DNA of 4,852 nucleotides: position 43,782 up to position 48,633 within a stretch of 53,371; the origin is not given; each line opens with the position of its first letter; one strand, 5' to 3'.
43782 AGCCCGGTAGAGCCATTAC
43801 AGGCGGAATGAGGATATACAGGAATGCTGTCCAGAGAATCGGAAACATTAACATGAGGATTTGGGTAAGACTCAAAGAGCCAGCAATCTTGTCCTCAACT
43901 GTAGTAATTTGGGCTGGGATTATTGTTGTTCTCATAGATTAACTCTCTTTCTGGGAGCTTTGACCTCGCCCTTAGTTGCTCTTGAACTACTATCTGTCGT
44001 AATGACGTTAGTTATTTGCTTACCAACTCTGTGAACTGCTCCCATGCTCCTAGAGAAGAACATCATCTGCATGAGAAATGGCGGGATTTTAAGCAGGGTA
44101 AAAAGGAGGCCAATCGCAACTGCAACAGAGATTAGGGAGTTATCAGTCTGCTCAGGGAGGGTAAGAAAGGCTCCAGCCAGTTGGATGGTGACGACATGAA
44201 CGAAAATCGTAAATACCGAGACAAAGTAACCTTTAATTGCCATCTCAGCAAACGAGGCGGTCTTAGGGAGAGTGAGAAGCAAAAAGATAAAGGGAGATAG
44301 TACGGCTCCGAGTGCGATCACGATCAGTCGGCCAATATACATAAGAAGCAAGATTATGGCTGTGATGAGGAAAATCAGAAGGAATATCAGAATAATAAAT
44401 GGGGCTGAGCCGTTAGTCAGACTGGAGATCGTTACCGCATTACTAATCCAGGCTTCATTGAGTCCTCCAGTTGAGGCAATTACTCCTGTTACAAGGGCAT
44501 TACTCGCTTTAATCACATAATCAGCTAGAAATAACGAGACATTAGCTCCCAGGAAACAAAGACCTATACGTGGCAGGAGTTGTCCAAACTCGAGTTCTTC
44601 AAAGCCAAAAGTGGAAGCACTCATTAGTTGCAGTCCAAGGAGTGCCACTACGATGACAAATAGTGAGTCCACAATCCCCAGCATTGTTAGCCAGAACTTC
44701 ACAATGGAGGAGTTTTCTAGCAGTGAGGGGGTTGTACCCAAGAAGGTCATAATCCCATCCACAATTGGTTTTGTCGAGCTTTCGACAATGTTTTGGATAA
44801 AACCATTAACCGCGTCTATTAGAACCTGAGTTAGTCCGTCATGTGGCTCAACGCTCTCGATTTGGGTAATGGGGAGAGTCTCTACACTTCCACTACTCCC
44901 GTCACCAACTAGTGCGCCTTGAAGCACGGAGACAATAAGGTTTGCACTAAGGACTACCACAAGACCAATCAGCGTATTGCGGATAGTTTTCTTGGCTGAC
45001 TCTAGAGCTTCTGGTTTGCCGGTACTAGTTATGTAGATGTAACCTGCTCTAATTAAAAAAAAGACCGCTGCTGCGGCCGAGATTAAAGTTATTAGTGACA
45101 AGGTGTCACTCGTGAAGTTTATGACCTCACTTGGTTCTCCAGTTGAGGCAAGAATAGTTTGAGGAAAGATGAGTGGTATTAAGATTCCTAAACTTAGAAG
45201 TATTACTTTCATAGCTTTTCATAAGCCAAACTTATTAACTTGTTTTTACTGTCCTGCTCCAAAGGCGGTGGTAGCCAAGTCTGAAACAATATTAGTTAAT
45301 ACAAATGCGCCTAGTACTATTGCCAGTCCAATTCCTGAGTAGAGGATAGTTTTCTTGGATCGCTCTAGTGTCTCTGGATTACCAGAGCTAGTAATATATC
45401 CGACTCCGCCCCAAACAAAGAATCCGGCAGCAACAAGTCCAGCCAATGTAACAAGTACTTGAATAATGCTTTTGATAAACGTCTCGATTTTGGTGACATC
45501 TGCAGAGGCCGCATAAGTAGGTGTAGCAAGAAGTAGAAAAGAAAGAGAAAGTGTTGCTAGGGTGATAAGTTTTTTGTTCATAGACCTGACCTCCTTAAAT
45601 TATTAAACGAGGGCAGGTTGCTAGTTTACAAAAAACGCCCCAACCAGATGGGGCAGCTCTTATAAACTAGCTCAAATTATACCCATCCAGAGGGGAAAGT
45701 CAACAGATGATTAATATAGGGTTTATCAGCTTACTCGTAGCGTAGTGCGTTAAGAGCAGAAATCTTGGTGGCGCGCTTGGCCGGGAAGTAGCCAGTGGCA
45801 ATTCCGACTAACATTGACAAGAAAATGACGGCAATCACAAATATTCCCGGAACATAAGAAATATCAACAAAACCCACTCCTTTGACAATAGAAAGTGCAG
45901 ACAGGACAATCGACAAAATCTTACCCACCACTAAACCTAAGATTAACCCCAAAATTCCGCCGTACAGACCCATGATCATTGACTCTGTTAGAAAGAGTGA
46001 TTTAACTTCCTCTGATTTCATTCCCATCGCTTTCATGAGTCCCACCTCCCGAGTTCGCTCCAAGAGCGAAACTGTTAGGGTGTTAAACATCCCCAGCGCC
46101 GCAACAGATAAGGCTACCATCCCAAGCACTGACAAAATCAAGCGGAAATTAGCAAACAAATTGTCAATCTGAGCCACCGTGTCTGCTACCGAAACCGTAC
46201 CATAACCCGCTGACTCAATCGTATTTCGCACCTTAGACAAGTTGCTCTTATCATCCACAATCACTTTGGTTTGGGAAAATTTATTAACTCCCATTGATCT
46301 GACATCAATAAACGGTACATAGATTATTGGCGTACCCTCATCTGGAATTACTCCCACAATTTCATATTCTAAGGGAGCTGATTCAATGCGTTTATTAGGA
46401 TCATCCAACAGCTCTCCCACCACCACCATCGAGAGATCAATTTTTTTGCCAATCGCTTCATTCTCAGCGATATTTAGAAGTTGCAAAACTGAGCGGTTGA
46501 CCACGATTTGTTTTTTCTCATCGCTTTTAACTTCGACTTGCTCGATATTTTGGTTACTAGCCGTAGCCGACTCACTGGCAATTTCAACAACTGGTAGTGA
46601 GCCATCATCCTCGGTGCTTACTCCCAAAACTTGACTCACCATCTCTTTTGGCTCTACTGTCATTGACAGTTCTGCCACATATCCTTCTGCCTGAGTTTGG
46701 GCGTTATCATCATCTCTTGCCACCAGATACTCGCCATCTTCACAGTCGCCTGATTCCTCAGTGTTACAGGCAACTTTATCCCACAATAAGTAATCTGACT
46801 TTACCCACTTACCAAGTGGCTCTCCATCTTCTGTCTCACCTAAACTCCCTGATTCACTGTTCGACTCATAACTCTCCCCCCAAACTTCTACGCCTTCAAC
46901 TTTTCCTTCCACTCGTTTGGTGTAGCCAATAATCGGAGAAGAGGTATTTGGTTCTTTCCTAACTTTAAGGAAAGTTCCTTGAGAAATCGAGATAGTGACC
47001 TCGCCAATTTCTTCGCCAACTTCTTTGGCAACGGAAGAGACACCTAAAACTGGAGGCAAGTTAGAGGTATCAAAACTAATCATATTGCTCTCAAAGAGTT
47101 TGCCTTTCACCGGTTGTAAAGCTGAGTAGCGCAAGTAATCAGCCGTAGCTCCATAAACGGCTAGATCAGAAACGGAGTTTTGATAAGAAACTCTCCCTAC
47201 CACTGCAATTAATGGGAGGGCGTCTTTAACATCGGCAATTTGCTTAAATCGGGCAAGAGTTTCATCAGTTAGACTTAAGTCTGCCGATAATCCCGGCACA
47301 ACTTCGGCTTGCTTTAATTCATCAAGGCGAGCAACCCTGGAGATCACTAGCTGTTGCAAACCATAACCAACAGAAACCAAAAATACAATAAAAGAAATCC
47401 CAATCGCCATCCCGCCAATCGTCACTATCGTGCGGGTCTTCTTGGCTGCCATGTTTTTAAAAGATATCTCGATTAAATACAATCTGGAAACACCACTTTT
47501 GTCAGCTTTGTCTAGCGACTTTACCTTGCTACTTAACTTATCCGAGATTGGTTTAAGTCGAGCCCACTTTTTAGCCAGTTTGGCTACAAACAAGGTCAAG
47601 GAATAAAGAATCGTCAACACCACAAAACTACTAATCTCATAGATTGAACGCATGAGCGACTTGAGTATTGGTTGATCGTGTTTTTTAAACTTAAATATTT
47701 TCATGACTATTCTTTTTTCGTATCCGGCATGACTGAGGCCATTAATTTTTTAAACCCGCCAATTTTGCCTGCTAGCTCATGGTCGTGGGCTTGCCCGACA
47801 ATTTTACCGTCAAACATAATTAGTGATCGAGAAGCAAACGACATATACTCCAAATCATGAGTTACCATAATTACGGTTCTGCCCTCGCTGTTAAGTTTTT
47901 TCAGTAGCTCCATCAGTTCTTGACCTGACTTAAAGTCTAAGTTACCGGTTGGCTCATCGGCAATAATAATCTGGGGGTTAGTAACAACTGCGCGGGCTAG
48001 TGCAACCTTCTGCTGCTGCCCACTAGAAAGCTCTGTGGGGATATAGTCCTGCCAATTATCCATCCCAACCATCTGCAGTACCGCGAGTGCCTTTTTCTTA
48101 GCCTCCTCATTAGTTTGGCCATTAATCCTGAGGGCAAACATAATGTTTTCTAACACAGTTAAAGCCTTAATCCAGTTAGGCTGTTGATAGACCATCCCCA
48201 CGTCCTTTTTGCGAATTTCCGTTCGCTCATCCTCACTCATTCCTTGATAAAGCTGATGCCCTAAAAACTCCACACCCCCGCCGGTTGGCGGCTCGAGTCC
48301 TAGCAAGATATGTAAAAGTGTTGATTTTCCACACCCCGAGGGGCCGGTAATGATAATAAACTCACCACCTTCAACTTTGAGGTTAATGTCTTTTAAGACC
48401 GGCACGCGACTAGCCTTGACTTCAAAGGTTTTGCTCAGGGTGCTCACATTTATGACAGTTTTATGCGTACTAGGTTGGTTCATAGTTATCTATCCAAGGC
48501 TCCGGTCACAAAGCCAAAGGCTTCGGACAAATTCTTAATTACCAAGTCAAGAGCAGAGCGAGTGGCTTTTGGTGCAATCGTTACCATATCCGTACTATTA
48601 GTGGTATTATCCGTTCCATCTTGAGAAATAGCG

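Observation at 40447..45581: Compact Gram-positive-type T4SS-like operon without a visible coupling protein, relaxase, VirB8 or VirB11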

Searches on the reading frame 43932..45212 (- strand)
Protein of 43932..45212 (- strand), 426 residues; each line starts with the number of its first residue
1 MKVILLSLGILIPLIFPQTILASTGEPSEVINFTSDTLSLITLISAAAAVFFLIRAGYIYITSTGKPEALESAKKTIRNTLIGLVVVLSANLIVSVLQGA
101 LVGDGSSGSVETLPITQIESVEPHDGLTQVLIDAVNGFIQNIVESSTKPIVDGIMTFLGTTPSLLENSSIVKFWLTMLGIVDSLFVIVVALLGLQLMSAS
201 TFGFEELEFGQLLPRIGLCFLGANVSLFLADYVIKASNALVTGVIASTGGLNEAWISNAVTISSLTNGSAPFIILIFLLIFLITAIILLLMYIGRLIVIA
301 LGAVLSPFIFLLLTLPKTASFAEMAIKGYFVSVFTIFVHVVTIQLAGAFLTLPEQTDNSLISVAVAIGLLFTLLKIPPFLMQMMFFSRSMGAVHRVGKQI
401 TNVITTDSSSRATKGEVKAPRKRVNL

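Call 6: search_protein_families(library=pfam, proteins=[window:43932-45212:-], max_evalue=1)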
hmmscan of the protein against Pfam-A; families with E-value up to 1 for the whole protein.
window:43932-45212:- (426 aa): 2 families
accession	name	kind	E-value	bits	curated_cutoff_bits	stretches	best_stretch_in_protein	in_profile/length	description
PF18895.5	T4SS_pilin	-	9.2e-12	45.3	26.6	1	35-97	10-71/71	Type IV secretion system pilin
PF25043.1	DUF7788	-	0.14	11.9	27.1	1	351-398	14-60/221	Domain of unknown function (DUF7788)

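Call 7: search_protein_families(library=ncbifam, proteins=[window:43932-45212:-], max_evalue=1)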
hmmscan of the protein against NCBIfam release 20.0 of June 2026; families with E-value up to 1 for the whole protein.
window:43932-45212:- (426 aa): 1 family
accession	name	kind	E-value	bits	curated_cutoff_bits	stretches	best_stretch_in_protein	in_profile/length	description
NF045849.1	ICE_MMCAP2_0565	equivalog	8.6e-06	25.4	40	1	29-97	8-76/80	Mbov_0395 family pilin-like conjugal transfer protein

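Call 47: find_homologous_proteins(query=window:43932-45212:-, max_evalue=0.00001)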
Query window:43932-45212:- (426 aa): 979 proteins with E <= 0.00001 among 8000 candidates; the best 120 are listed.
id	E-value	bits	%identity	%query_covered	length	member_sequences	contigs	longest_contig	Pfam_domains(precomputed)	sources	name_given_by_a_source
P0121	4.1e-242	821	94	100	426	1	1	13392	PF18895.6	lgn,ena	-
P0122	4.8e-242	821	96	100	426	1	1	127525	PF18895.6,PF04956.19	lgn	-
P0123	7.8e-242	820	95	100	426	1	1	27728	PF18895.6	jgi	-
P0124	6.2e-241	817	95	100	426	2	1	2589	PF18895.6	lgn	-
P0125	3.5e-232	788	94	95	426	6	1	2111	PF18895.6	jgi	-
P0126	1.6e-195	668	76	100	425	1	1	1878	PF18895.6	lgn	-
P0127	3.3e-195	667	76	100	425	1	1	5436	PF18895.6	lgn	-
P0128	4.3e-195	666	76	100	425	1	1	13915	PF18895.6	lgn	-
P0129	6.6e-195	666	76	100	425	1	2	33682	PF18895.6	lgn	-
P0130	1.3e-194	665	76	100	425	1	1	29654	PF18895.6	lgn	-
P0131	2.7e-194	664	76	100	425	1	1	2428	PF18895.6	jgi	-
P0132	3.5e-194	663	76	100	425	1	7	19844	PF18895.6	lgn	-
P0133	2.8e-193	660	77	100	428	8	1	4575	PF18895.6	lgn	-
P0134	5.5e-193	659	75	100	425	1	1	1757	PF18895.6,PF04956.19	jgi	-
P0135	8.6e-193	659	77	100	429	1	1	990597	PF18895.6,PF04956.19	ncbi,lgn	ncbi:MAG: pilin [Patescibacteria group bacterium]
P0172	4.8e-187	640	76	100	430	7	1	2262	PF18895.6,PF04956.19,PF19597.5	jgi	-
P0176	3.3e-186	637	74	100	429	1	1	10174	PF18895.6,PF19590.5,PF19597.5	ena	-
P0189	5.8e-181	620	73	96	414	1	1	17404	PF18895.6,PF19597.5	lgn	-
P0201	3.4e-179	614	72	100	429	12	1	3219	PF18895.6,PF19597.5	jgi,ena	-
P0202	4.9e-179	613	73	98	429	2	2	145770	PF18895.6,PF19597.5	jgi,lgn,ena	-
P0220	5.4e-178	610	71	100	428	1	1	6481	PF18895.6,PF04956.19,PF19597.5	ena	-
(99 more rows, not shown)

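Call 50: search_protein_families(library=pfam, alignment_id=A1, max_evalue=0.1)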
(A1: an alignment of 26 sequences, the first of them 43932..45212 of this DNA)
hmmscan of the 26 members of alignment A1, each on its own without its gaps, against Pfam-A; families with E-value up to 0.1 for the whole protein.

A. member 1, window:43932-45212:- (426 aa): 1 family
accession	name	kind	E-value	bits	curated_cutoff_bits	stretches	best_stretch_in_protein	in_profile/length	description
PF18895.5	T4SS_pilin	-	9.2e-12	45.3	26.6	1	35-97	10-71/71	Type IV secretion system pilin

B. families by the number of members that match (of 26 scanned): 5 families
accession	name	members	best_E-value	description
PF18895.5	T4SS_pilin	26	1e-12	Type IV secretion system pilin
PF19597.4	TrbL_4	14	1.3e-08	Conjugal transfer protein TrbL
PF04956.18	TrbC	8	3e-08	TrbC/VIRB2 pilin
PF25043.1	DUF7788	2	0.03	Domain of unknown function (DUF7788)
PF13190.11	PDGLE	1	0.066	PDGLE domain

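Call 56: search_solved_structures(query=A1, max_evalue=10)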
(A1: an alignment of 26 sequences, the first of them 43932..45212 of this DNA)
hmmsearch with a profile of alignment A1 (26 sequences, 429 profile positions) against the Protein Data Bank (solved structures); distinct sequences matched with E-value up to 10: 0.

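Call 62: predict_structure(alignment_id=A1)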
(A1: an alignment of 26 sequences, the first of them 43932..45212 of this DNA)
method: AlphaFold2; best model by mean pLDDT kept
length: 426 residues; sequences in the alignment: 26
mean_pLDDT: 46.9   pTM: 0.22
mean pLDDT of the five models: 46.9, 40.6, 40.1, 39.4, 37.0
residues with pLDDT >= 90: 0; 70-90: 0; 50-70: 167; < 50: 259
segments of 3 or more residues with pLDDT < 50: 1-9, 11-27, 29-31, 95-210, 212-215, 217-219, 221-270, 315-318, 383-394, 396-398, 405-426
pLDDT, mean of each block of 10 residues (from residue 1): 44 37 40 51 54 59 60 62 54 46 31 27 32 35 40 39 38 42 46 45 40 49 47 46 42 43 46 59 59 53 51 50 51 56 54 52 59 55 47 48 46 36 43
secondary structure, 60 per line:
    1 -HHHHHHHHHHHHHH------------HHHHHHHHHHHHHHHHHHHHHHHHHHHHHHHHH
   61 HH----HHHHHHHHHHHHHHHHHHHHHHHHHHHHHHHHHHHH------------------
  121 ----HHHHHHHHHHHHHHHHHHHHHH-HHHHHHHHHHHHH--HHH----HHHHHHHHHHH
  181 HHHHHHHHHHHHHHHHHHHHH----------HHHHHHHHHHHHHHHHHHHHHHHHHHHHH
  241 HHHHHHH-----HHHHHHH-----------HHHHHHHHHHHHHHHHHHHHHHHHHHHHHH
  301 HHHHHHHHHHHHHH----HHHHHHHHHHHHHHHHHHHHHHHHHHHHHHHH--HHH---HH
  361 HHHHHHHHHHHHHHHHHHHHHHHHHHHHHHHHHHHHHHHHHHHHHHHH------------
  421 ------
elements in order: H2-15 H28-62 H67-102 H125-146 H148-160 H170-201 H212-247 H253-259 H271-314 H319-350 H359-408

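Call 72: search_protein_families(library=pfam, max_evalue=0.01, proteins=[P0176, P0172, P0201])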
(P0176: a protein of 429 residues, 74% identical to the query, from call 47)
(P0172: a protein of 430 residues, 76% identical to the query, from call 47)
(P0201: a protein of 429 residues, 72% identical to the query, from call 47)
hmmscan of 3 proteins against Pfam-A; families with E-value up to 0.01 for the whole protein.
P0176 (429 aa): 2 families
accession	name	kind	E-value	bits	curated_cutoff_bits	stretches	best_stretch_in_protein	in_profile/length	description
PF18895.5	T4SS_pilin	-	4.6e-12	46.3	26.6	1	29-97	4-71/71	Type IV secretion system pilin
PF19597.4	TrbL_4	-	3.5e-07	30.3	27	1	127-404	4-269/276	Conjugal transfer protein TrbL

P0172 (430 aa): 3 families
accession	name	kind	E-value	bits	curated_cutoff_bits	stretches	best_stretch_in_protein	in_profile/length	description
PF18895.5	T4SS_pilin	-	7.5e-11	42.4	26.6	1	30-98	4-71/71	Type IV secretion system pilin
PF19597.4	TrbL_4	-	1.3e-07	31.8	27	1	128-405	4-268/276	Conjugal transfer protein TrbL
PF04956.18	TrbC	-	1.1e-06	29.2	27.9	1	4-97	11-97/98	TrbC/VIRB2 pilin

P0201 (429 aa): 2 families
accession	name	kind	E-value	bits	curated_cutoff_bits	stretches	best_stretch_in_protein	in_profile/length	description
PF18895.5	T4SS_pilin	-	4.2e-10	40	26.6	1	29-97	4-71/71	Type IV secretion system pilin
PF19597.4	TrbL_4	-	2.4e-07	30.8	27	1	127-404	4-268/276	Conjugal transfer protein TrbL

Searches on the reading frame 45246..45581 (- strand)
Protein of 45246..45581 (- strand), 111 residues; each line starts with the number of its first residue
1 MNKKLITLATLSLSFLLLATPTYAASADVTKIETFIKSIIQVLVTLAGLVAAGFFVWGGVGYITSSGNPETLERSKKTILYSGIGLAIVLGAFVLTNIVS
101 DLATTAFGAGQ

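Call 6: search_protein_families(library=pfam, proteins=[window:45246-45581:-], max_evalue=1)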
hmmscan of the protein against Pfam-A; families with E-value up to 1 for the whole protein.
window:45246-45581:- (111 aa): 5 families
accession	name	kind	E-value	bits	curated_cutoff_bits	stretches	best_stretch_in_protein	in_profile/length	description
PF18895.5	T4SS_pilin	-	2.5e-12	47.1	26.6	1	29-98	2-70/71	Type IV secretion system pilin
PF04956.18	TrbC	-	1.1e-10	42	27.9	1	3-92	9-91/98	TrbC/VIRB2 pilin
PF12750.12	Maff2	-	0.0055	17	27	1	34-88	2-57/70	Maff2 family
PF04144.18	SCAMP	-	0.069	13.8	27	1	7-100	70-158/172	SCAMP family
PF04290.18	DctQ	-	0.076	13.3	28.3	1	33-96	58-124/132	Tripartite ATP-independent periplasmic transporters, DctQ component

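Call 7: search_protein_families(library=ncbifam, proteins=[window:45246-45581:-], max_evalue=1)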
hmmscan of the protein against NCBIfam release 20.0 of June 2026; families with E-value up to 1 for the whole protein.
window:45246-45581:- (111 aa): 3 families
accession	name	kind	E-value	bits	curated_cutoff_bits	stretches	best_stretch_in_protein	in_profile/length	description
NF045849.1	ICE_MMCAP2_0565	equivalog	2.5e-10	39.9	40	1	30-101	7-78/80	Mbov_0395 family pilin-like conjugal transfer protein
NF053819.1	EF0750_LPXTG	subfamily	0.12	12.9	47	0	1-28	1-31/105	EF2685/EF0750 family sortase-dependent surface protein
NF041635.1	STM3941_fam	subfamily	1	9.3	40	0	3-64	3-54/157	STM3941 family protein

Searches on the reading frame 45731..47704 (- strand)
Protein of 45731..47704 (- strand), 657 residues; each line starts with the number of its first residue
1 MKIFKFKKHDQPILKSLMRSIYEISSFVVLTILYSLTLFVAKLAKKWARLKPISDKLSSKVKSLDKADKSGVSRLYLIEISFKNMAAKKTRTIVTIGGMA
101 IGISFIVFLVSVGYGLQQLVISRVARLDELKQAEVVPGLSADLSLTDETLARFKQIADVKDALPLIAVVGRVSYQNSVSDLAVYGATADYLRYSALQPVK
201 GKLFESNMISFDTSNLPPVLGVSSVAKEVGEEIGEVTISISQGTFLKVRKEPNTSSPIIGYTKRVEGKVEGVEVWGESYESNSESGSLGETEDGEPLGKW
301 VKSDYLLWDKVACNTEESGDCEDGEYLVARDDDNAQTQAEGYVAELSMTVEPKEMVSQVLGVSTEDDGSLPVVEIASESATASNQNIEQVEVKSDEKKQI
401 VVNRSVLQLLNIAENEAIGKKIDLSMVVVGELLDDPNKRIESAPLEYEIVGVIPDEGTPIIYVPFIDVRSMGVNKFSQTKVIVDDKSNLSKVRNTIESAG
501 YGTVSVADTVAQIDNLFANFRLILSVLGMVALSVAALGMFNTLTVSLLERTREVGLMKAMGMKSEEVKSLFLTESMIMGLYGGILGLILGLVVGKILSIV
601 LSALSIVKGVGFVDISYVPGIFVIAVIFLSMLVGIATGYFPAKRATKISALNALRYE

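Call 12: search_protein_families(library=pfam, max_evalue=0.01, proteins=[window:45731-47704:-])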
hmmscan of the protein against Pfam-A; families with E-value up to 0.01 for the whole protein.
window:45731-47704:- (657 aa): 2 families
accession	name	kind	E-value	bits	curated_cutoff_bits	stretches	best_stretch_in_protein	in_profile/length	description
PF02687.27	FtsX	-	8.1e-17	61.8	25.5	1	526-649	2-119/120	FtsX-like permease C-terminal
PF12704.14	MacB_PCD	-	3.7e-16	60.5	27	2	92-207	1-114/207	MacB-like periplasmic core domain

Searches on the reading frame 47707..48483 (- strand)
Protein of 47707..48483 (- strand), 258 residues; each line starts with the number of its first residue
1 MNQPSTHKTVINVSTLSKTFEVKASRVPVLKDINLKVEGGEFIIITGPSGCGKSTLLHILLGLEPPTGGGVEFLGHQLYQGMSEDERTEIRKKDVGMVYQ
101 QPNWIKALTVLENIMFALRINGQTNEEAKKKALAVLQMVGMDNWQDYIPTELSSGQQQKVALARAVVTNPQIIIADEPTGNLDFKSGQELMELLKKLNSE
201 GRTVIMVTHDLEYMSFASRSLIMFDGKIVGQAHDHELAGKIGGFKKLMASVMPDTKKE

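Call 12: search_protein_families(library=pfam, max_evalue=0.01, proteins=[window:47707-48483:-])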
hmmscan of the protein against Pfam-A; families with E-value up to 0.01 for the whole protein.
window:47707-48483:- (258 aa): 15 families
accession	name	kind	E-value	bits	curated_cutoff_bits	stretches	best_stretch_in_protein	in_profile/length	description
PF00005.33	ABC_tran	-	3.6e-35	122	25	1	30-179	1-136/137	ABC transporter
PF13304.12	AAA_21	-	1.1e-09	39.2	27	1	149-212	235-301/304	AAA domain, putative AbiEii toxin, Type IV TA system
PF02463.25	SMC_N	-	6.6e-06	26.1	40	1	41-221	25-209/220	RecF/RecN/SMC N terminal domain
PF13191.12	AAA_16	-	9.6e-05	23.4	32.6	1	40-222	24-152/167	AAA ATPase domain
PF03215.21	Rad17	-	0.00022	21.6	23.8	1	40-60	45-65/186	Rad17 P-loop domain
PF13238.12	AAA_18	-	0.00029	21.7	29.4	1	43-73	1-30/128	AAA domain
PF03266.21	NTPase_1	-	0.00033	21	23.9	0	43-58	2-17/168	NTPase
PF13401.12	AAA_22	-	0.00066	20.4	27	1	39-66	4-31/130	AAA domain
PF13555.12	AAA_29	-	0.00069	19.8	27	1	35-57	19-39/61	P-loop containing region of AAA domain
PF20720.3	nSTAND3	-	0.001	19.2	27.2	0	35-61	12-38/155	Novel STAND NTPase 3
PF03193.22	RsgA_GTPase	-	0.0021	18.3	30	1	19-62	86-128/174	RsgA GTPase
PF13476.12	AAA_23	-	0.0028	18.8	27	0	33-60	15-39/201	AAA domain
PF01637.24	ATPase_2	-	0.0028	17.9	33.2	0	30-58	8-38/225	ATPase domain predominantly from Archaea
PF13481.12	AAA_25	-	0.0052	16.9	27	1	36-57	29-50/195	AAA domain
PF00437.27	T2SSE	-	0.0084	15.2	24.9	0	42-62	144-164/370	Type II/IV secretion system protein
